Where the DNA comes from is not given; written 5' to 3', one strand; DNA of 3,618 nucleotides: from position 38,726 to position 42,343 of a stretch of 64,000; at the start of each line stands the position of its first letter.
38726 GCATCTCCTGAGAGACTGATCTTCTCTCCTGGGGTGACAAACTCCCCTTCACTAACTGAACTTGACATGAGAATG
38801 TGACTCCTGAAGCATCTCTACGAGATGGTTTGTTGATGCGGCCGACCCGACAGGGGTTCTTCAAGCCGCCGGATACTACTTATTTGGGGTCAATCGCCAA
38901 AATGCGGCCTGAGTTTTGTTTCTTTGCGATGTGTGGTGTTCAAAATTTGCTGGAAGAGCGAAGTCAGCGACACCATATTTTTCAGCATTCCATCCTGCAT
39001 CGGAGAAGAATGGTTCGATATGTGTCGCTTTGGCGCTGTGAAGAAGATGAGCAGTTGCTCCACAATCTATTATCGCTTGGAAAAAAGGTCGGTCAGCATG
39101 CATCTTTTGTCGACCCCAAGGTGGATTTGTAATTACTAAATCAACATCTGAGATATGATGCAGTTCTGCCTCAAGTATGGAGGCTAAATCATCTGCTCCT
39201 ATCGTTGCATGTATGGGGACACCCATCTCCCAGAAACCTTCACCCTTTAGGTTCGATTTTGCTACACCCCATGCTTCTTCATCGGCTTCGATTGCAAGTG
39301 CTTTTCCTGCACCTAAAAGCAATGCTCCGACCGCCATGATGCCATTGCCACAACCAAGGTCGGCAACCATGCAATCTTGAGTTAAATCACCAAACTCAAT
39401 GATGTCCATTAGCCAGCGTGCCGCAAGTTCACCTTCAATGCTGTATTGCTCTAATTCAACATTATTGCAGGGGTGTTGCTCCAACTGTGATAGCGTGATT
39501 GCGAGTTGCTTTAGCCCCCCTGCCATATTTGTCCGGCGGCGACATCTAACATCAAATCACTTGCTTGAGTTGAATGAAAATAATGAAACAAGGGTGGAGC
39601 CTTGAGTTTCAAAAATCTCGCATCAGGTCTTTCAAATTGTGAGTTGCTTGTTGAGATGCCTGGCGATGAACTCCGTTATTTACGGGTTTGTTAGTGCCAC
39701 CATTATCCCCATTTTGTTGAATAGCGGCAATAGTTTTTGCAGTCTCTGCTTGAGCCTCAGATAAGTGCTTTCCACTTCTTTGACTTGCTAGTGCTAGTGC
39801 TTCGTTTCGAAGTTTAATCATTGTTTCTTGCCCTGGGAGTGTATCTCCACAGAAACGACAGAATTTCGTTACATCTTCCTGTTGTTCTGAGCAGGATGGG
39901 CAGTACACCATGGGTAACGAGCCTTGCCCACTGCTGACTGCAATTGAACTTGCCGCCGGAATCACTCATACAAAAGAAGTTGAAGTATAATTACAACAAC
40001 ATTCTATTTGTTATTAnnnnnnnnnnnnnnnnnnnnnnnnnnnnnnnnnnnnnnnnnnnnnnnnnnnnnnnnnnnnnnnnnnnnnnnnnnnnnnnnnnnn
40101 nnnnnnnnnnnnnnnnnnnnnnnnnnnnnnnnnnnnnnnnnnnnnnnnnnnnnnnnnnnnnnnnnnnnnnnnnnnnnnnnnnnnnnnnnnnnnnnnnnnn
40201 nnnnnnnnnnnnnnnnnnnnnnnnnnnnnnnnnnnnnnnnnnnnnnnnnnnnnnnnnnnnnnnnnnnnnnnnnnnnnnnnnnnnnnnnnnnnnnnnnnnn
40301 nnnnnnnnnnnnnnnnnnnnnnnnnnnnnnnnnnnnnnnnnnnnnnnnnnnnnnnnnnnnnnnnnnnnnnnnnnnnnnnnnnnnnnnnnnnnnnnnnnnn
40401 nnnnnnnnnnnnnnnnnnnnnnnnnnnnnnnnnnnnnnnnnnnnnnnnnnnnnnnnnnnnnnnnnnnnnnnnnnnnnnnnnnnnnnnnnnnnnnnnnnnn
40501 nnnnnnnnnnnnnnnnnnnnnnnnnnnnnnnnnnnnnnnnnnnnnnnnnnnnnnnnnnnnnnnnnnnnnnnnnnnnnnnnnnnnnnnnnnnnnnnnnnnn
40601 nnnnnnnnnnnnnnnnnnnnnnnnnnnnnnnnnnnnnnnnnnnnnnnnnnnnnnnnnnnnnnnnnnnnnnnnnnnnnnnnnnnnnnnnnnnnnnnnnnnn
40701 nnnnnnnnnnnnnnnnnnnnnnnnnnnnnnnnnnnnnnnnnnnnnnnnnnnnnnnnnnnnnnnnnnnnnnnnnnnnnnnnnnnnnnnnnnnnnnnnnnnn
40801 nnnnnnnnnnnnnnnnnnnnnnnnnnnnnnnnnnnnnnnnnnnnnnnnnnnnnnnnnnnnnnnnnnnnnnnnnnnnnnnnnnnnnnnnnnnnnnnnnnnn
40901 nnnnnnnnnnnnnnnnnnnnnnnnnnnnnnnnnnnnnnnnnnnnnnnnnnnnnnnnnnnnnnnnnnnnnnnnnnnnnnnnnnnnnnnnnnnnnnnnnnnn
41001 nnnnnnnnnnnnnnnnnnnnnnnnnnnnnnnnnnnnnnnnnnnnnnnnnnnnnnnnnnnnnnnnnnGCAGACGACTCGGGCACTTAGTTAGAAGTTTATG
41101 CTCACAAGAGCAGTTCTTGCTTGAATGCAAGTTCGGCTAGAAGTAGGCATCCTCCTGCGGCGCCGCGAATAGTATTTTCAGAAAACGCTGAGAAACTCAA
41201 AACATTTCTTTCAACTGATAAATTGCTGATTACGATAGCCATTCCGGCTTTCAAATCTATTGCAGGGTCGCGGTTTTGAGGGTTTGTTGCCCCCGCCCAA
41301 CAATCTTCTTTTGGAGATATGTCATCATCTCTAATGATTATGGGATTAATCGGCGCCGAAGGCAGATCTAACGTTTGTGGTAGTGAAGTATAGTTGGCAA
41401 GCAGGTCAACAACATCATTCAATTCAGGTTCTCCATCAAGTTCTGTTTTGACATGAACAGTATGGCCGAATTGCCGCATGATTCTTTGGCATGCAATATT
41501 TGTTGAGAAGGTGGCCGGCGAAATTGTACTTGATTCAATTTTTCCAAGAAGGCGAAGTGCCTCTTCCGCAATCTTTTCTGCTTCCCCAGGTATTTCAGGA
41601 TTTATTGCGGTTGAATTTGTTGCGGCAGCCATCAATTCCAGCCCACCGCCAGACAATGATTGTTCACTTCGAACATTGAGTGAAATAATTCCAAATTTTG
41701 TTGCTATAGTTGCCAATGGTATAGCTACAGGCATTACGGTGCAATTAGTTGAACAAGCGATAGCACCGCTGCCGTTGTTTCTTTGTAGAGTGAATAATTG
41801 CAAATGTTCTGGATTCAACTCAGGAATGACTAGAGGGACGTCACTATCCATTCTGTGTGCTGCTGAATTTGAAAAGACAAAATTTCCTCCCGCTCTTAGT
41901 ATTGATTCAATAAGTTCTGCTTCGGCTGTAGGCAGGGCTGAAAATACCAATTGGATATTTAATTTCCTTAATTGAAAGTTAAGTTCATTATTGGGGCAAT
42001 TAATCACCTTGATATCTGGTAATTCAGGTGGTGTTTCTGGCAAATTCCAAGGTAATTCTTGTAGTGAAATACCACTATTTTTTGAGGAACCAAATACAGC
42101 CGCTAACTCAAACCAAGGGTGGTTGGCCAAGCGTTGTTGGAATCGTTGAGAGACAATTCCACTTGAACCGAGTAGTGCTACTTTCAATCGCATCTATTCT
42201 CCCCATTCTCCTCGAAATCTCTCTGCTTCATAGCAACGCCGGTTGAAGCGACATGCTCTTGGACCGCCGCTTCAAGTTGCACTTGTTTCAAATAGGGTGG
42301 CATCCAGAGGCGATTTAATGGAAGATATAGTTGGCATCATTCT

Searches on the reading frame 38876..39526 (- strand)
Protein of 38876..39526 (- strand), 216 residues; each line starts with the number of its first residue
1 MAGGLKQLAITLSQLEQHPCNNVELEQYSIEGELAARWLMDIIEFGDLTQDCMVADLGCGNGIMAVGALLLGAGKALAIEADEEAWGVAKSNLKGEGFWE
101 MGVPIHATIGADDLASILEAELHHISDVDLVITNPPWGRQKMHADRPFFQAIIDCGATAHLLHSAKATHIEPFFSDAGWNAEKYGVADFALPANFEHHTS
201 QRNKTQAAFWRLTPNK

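Call 3: search_protein_families(library=pfam, proteins=[window:38876-39526:-], max_evalue=0.01)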
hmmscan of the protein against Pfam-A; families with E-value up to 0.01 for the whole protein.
window:38876-39526:- (216 aa): 4 families
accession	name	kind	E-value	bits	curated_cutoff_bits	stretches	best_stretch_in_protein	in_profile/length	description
PF06325.19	PrmA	-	9.3e-10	38.9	22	1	49-98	160-209/296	Ribosomal protein L11 methyltransferase (PrmA)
PF05175.20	MTS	-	9.3e-07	29.1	23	1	51-154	32-124/170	Methyltransferase small domain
PF03602.21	Cons_hypoth95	-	1.6e-05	25.1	24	1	49-142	40-128/182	Conserved hypothetical protein 95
PF13649.12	Methyltransf_25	-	0.0023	19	27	1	54-98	1-46/97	Methyltransferase domain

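Call 4: search_protein_families(library=ncbifam, proteins=[window:38876-39526:-], max_evalue=0.01)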
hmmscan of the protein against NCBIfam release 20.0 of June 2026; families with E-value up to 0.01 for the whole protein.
window:38876-39526:- (216 aa): 13 families
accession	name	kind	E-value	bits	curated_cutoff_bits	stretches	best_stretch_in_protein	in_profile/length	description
TIGR00406.1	prmA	equivalog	2.4e-07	30.5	183.15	1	51-94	160-203/288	50S ribosomal protein L11 methyltransferase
NF001790.0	PRK00517.3-3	equivalog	1.3e-06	28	269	1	53-98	125-170/262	50S ribosomal protein L11 methyltransferase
TIGR03534.1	RF_mod_PrmC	equivalog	2.2e-06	27.3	199.1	1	49-137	87-166/253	peptide chain release factor N(5)-glutamine methyltransferase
NF001785.0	PRK00517.2-2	equivalog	9.9e-05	21.6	188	1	50-95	145-190/282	50S ribosomal protein L11 methyltransferase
TIGR00095.1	TIGR00095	equivalog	0.00018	21.2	117.5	1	50-143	52-140/194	16S rRNA (guanine(966)-N(2))-methyltransferase RsmD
NF041081.1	prot_lys_mtase_Arch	equivalog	0.00057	20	200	1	44-100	3-60/142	protein-lysine N-methyltransferase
NF005640.0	PRK07402.1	equivalog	0.0006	19.4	219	1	47-114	40-106/200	precorrin-6Y C5,15-methyltransferase subunit CbiT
TIGR02469.1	CbiT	equivalog_domain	0.002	18.4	78.3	1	49-96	18-66/124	precorrin-6Y C5,15-methyltransferase (decarboxylating) subunit CbiT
NF047853.1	tRm6a37MtseTrmN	equivalog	0.0032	17.2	350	1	48-141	41-128/244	tRNA(1)(Val) (adenine(37)-N(6))-methyltransferase TrmN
NF001556.0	PRK00377.1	equivalog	0.0033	17.2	238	1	50-94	40-86/198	cobalt-precorrin-6Y C(15)-methyltransferase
TIGR00536.1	hemK_fam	subfamily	0.0038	16.3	115.5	1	52-141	116-196/286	HemK family protein methyltransferase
TIGR02987.1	met_A_Alw26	exception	0.006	15.4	353.5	1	88-145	78-130/523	Alw26I/Eco31I/Esp3I family type II restriction adenine-specific DNA-methyltransferase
NF011529.0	PRK14968.1-3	equivalog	0.0087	15.5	162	0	50-96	34-79/198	putative methyltransferase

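Call 47: search_solved_structures(query=window:38876-39526:-, max_evalue=0.01, show_alignments=1)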
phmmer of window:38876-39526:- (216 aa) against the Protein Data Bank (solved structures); distinct sequences matched with E-value up to 0.01: 7.
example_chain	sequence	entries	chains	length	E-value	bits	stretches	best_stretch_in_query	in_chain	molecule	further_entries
1wy7_A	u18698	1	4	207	5.9e-22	81.6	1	5-201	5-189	hypothetical protein PH1948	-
1ne2_A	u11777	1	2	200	9.6e-15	58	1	6-210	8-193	hypothetical protein ta1320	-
9ohl_C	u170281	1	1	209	7.5e-14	55.1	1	5-200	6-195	rRNA N(6)-adenosine-methyltransferase METTL5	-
6h2u_A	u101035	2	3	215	8.1e-14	55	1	5-201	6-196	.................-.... protein 5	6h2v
3grz_A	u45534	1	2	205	0.00083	22.2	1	50-104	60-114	Ribosomal protein L11 methyltransferase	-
3p9n_A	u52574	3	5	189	0.0013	21.6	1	47-146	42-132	POSSIBLE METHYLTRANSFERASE (METHYLASE) | Putative methyltransferase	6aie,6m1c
5fa8_A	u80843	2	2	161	0.0084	18.9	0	41-98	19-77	Ribosomal protein L11 methyltransferase, putative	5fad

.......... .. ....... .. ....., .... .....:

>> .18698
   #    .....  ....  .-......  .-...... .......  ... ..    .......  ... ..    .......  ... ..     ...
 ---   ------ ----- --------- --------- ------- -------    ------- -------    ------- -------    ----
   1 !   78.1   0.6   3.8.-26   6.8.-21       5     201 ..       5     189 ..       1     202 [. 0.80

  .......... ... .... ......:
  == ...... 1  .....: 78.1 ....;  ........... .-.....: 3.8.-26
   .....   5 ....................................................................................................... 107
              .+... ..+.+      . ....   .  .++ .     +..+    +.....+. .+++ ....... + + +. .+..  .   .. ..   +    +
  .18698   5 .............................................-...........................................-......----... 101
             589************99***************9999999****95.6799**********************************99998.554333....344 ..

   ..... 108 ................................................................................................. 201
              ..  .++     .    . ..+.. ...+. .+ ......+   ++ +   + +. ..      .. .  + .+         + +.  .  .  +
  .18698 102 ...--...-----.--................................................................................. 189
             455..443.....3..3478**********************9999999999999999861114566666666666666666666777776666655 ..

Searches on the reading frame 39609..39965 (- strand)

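Call 3: search_protein_families(library=pfam, proteins=[window:39609-39965:-], max_evalue=0.01)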
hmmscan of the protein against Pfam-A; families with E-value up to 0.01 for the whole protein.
window:39609-39965:- (118 aa): 2 families
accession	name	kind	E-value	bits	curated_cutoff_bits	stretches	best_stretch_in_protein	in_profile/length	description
PF13240.11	Zn_Ribbon_1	-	8.5e-05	22.7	25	1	21-41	1-21/23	zinc-ribbon domain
PF12773.13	DZR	-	0.003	18.1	27.3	1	22-40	1-19/45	Double zinc ribbon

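Call 64: search_protein_families(library=ncbifam, proteins=[window:39609-39965:-], max_evalue=0.0001)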
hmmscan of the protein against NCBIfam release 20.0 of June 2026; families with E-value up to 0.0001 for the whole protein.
window:39609-39965:- (118 aa): 0 families

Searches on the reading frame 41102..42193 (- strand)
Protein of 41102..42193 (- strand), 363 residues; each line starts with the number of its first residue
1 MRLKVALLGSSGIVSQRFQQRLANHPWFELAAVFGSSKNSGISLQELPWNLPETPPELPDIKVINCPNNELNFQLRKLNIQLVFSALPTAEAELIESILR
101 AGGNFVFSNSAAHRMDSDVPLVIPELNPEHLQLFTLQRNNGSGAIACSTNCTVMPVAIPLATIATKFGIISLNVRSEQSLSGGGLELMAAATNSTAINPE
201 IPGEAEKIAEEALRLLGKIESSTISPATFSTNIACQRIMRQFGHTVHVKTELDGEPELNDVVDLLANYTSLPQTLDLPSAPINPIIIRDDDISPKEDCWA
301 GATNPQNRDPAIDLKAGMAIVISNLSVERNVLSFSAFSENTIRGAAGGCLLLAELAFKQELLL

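Call 3: search_protein_families(library=pfam, proteins=[window:41102-42193:-], max_evalue=0.01)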
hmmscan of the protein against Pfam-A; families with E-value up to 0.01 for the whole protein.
window:41102-42193:- (363 aa): 1 family
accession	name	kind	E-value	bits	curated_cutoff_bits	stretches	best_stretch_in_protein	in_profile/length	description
PF01118.30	Semialdhyde_dh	-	1.1e-21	77.9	26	1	4-132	1-119/121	Semialdehyde dehydrogenase, NAD binding domain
